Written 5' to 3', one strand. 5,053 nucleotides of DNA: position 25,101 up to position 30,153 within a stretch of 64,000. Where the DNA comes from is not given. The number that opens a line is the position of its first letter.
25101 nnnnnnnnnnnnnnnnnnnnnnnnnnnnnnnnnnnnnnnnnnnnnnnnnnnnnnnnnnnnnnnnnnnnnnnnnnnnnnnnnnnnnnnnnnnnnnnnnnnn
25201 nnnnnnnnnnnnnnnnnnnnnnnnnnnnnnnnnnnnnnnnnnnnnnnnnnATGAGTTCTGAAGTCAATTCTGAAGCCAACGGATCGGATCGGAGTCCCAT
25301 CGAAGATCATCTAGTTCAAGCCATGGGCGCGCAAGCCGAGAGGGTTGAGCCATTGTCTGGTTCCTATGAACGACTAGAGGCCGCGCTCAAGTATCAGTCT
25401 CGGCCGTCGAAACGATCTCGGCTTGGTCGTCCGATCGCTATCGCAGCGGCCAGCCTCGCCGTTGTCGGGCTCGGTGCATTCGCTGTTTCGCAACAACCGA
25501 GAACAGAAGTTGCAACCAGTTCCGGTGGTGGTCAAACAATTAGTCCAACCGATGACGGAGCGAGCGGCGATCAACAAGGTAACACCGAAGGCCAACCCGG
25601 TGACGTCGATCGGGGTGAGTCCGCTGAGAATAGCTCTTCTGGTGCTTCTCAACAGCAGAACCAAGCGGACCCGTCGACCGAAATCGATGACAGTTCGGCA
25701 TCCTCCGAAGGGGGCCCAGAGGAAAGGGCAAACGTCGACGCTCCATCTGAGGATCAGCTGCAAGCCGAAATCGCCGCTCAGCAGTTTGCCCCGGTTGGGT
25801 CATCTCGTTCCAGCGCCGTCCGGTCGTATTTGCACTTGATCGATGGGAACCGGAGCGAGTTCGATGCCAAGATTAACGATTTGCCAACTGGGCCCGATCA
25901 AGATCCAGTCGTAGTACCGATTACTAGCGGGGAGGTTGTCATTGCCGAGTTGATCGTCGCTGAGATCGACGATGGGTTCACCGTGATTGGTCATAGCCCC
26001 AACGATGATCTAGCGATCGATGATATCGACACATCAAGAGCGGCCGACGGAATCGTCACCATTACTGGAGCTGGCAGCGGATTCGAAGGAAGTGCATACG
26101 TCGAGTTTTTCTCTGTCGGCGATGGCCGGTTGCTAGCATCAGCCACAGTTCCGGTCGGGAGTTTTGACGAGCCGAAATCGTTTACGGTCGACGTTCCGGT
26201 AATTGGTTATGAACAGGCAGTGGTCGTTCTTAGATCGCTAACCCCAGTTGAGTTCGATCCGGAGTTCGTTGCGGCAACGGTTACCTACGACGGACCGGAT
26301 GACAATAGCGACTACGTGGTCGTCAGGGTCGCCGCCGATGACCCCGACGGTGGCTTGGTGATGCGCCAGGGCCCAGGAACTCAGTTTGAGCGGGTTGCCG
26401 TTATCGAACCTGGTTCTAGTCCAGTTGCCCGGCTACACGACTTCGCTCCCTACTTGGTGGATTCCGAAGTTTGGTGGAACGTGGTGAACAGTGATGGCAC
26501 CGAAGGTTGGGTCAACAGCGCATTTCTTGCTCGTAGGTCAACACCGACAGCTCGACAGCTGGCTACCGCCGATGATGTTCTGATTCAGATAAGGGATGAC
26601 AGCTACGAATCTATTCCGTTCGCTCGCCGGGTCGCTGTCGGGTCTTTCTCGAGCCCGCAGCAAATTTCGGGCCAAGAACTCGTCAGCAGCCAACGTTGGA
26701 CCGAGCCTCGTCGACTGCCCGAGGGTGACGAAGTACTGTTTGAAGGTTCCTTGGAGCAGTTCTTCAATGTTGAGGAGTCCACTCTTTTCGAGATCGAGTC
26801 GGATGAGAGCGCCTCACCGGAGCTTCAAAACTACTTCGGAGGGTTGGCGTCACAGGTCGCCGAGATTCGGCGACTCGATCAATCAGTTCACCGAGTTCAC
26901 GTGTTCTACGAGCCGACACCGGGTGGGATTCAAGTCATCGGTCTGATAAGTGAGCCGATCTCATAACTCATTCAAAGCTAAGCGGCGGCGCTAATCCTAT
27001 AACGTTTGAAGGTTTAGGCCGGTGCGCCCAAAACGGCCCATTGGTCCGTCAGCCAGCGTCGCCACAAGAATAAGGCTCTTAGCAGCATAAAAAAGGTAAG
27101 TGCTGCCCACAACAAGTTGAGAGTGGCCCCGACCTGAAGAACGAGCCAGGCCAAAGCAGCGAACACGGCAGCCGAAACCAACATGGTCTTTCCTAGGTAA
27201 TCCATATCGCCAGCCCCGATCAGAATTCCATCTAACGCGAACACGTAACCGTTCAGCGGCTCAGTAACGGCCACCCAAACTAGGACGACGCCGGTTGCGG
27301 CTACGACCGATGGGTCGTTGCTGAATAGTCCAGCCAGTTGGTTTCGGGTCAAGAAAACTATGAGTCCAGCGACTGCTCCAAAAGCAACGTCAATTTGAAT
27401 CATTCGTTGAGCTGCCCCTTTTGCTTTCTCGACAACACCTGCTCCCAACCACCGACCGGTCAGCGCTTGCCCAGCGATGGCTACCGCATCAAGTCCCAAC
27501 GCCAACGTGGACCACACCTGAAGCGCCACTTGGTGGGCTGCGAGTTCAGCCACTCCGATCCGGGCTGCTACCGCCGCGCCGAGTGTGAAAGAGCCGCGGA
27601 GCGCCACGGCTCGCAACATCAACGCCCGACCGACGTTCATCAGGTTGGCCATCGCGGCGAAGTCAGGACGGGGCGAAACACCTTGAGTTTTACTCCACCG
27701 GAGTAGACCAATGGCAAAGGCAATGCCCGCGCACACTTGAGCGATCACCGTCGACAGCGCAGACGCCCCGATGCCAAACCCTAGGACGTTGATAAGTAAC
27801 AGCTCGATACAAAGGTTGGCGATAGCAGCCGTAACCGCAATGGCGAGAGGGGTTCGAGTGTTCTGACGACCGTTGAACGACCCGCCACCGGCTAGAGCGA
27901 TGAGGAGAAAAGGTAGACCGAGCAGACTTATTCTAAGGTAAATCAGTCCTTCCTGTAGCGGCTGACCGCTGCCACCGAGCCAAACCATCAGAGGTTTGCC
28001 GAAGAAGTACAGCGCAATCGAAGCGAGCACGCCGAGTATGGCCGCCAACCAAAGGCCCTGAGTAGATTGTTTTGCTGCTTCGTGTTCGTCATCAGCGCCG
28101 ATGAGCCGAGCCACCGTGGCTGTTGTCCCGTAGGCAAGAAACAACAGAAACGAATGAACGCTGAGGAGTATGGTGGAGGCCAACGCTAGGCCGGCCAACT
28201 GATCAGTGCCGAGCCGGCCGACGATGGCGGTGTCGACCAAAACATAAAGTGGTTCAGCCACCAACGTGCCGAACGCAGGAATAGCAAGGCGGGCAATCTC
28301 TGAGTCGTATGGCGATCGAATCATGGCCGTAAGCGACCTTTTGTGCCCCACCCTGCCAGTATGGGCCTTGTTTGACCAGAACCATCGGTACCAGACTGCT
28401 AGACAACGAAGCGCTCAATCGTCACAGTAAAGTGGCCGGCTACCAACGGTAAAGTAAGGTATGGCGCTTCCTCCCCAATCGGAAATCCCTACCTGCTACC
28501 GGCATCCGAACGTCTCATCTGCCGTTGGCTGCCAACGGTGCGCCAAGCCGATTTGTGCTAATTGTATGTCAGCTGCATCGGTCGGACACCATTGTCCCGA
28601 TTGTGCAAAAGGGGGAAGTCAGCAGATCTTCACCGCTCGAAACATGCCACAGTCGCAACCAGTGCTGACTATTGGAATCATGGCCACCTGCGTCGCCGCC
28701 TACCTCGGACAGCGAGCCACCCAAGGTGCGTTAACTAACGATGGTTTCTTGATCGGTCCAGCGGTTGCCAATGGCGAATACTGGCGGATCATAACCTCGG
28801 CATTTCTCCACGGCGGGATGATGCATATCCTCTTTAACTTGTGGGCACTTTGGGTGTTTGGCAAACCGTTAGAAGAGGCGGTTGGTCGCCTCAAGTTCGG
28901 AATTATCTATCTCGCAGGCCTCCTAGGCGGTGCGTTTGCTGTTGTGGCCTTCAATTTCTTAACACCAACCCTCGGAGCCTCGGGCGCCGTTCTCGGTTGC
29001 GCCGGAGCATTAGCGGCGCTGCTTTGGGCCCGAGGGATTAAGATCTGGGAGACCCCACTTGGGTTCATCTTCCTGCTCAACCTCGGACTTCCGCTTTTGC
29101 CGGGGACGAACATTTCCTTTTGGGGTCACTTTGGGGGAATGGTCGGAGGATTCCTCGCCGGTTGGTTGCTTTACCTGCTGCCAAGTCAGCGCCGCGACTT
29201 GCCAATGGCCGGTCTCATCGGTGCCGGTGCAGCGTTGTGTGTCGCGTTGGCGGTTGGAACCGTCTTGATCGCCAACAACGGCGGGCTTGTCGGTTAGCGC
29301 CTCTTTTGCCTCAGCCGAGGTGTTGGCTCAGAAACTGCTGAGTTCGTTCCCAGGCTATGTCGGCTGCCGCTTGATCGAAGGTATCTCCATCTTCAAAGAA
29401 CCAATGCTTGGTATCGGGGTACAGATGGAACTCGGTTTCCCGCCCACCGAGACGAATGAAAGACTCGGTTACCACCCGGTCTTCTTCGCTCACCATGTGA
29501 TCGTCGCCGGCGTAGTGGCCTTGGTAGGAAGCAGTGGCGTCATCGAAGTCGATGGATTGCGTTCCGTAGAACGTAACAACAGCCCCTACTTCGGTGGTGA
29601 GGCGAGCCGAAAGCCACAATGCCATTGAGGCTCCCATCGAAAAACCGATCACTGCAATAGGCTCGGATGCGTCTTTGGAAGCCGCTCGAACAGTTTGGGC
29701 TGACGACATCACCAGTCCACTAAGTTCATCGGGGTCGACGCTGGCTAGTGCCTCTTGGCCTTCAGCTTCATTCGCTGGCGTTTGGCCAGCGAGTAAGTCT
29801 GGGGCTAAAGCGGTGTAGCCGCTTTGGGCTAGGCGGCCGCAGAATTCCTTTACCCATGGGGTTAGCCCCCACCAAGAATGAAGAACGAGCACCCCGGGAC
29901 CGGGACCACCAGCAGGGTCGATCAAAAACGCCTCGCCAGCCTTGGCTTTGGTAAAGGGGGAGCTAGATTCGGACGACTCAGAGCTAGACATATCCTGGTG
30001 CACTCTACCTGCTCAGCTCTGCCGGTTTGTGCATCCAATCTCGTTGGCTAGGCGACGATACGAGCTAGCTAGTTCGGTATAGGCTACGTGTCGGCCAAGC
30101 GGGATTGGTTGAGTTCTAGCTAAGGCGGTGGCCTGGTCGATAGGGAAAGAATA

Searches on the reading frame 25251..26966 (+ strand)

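Call 3: search_protein_families(library=pfam, proteins=[window:25251-26966:+], max_evalue=0.01)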
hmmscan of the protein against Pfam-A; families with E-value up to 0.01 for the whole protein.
window:25251-26966:+ (571 aa): 2 families
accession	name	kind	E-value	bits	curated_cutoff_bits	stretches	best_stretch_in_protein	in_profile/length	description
PF08239.17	SH3_3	-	1.2e-05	25.8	27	1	368-426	2-53/54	Bacterial SH3 domain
PF06347.19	SH3_4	-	0.0057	16.8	24.1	0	406-424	34-52/56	Bacterial SH3 domain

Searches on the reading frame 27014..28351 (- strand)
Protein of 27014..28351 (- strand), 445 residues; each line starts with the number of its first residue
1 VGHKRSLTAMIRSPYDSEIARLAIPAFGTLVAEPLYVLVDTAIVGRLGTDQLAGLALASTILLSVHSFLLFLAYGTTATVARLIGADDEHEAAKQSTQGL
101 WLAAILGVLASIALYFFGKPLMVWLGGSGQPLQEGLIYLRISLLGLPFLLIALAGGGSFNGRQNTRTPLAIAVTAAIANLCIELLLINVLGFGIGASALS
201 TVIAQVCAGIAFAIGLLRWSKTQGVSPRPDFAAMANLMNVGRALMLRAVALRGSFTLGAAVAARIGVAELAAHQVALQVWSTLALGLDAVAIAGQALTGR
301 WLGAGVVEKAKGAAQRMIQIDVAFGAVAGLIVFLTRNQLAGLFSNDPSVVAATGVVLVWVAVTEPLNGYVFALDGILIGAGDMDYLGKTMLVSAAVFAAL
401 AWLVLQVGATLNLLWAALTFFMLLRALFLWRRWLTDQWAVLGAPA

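Call 3: search_protein_families(library=pfam, proteins=[window:27014-28351:-], max_evalue=0.01)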
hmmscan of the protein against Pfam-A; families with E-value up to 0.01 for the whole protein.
window:27014-28351:- (445 aa): 1 family
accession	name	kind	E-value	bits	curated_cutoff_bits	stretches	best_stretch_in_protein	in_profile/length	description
PF01554.23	MatE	-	2.1e-43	148.2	24.9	2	25-182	1-158/161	MatE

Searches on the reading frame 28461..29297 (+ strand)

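Call 3: search_protein_families(library=pfam, proteins=[window:28461-29297:+], max_evalue=0.01)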
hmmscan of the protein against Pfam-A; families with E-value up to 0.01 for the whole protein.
window:28461-29297:+ (278 aa): 2 families
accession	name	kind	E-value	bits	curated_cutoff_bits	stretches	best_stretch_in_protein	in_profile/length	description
PF01694.28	Rhomboid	-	4e-35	121.6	22.6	1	105-238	2-141/143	Rhomboid domain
PF08551.15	DUF1751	-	0.0061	17.5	22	0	108-146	9-47/99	Eukaryotic integral membrane protein (DUF1751)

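Call 4: search_protein_families(library=ncbifam, proteins=[window:28461-29297:+], max_evalue=0.01)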
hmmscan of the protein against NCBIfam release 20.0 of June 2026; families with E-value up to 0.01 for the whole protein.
window:28461-29297:+ (278 aa): 3 families
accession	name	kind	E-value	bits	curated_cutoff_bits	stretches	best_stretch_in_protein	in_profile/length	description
TIGR04239.1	rhombo_GlpG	equivalog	5.8e-13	49.2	250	1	58-236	85-267/271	rhomboid family intramembrane serine protease GlpG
NF008155.0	PRK10907.1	equivalog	6.7e-12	45.3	335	1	61-195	88-218/276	rhomboid family intramembrane serine protease GlpG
TIGR03902.1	rhom_GG_sort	equivalog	8.5e-09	35.5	84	1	101-219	10-128/154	rhombosortase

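Call 5: search_protein_families(library=padloc, proteins=[window:28461-29297:+], max_evalue=0.01)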
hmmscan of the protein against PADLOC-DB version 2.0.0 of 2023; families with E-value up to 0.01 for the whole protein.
window:28461-29297:+ (278 aa): 0 families

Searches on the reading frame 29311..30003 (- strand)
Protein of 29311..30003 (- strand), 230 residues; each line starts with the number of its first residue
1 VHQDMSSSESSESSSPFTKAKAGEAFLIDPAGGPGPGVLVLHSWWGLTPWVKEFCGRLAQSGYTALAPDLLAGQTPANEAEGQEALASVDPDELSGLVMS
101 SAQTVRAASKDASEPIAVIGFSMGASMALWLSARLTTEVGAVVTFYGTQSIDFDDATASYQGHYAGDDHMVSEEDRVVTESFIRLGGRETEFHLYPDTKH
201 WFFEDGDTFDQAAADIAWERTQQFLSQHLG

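Call 27: search_protein_families(library=pfam, proteins=[window:29311-30003:-], max_evalue=0.1)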
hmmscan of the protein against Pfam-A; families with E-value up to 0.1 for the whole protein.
window:29311-30003:- (230 aa): 10 families
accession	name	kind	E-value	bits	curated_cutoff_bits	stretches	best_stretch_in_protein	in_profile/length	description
PF01738.24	DLH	-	1.1e-36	126.9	21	1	25-228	3-216/217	Dienelactone hydrolase family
PF12697.13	Abhydrolase_6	-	2.9e-06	28.6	26.3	1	38-132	1-83/217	Alpha/beta hydrolase family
PF02230.22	Abhydrolase_2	-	1.1e-05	25.9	23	1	113-200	104-199/217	Phospholipase/Carboxylesterase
PF08840.17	BAAT_C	-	9.3e-05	23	20.9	1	114-154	22-61/210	BAAT / Acyl-CoA thioester hydrolase C terminal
PF00975.26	Thioesterase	-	0.00034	21.3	26.4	1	65-187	18-130/226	Thioesterase domain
PF12146.15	Hydrolase_4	-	0.00072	19.4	27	1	49-139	18-101/239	Serine aminopeptidase, S33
PF00561.26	Abhydrolase_1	-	0.0013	18.8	25.8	1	114-144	69-99/245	alpha/beta hydrolase fold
PF00756.26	Esterase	-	0.0028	17.9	22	1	77-146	85-147/251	Putative esterase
PF20408.4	Abhydrolase_11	-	0.036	14.2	27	1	90-142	53-103/193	Alpha/beta hydrolase domain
PF07859.19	Abhydrolase_3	-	0.042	14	25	0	111-173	68-133/210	alpha/beta hydrolase fold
